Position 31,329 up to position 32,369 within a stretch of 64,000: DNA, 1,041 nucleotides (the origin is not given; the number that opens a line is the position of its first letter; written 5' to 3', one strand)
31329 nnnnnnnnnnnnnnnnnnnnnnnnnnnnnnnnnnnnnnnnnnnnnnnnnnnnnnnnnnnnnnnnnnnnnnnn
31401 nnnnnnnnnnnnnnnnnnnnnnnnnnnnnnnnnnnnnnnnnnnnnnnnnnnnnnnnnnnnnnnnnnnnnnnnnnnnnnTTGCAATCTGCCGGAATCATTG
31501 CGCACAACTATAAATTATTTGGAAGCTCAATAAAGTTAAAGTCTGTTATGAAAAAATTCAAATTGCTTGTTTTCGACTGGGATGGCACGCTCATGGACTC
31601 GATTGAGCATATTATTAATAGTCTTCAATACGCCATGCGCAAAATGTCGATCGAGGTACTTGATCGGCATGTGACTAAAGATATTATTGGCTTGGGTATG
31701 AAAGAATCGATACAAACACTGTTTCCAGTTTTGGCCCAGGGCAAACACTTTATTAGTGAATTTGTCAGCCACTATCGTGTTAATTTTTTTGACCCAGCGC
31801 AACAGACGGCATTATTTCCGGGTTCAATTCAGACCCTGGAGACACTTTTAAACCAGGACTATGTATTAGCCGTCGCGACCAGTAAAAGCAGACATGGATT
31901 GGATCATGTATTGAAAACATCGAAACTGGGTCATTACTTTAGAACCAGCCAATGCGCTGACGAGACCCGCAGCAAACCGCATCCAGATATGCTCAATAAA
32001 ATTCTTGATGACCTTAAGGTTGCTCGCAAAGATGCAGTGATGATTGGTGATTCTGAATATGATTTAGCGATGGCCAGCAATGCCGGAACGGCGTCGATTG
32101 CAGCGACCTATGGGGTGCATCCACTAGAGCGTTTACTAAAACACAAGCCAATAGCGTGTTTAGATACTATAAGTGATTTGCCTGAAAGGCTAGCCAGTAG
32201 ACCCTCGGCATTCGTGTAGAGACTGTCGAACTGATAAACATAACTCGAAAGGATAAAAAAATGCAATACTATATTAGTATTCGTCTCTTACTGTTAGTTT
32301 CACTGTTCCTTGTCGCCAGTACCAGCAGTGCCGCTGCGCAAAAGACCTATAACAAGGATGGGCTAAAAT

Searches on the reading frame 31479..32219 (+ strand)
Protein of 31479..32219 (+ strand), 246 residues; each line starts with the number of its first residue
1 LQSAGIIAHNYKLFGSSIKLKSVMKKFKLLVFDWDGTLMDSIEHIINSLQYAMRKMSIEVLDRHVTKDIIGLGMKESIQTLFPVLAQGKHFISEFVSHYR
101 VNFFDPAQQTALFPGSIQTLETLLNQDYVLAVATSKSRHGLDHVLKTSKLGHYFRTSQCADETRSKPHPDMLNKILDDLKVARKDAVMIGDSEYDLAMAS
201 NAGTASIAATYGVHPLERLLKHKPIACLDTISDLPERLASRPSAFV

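Call 38: search_protein_families(library=pfam, proteins=[window:31479-32219:+], max_evalue=0.00001)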
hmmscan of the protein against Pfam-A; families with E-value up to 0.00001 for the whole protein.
window:31479-32219:+ (246 aa): 5 families
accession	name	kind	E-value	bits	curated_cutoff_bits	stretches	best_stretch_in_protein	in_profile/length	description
PF13419.12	HAD_2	-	6.7e-38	131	23.8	1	31-208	2-177/178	Haloacid dehalogenase-like hydrolase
PF00702.32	Hydrolase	-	4.7e-22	79.8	26.4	1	28-203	2-191/191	haloacid dehalogenase-like hydrolase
PF13242.12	Hydrolase_like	-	7.7e-13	48.6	22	1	165-234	3-75/75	HAD-hyrolase-like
PF12710.13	HAD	-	1e-06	29.8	27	1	30-199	1-188/189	haloacid dehalogenase-like hydrolase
PF08282.18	Hydrolase_3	-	7.4e-06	26.3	20.9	0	172-204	192-224/255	haloacid dehalogenase-like hydrolase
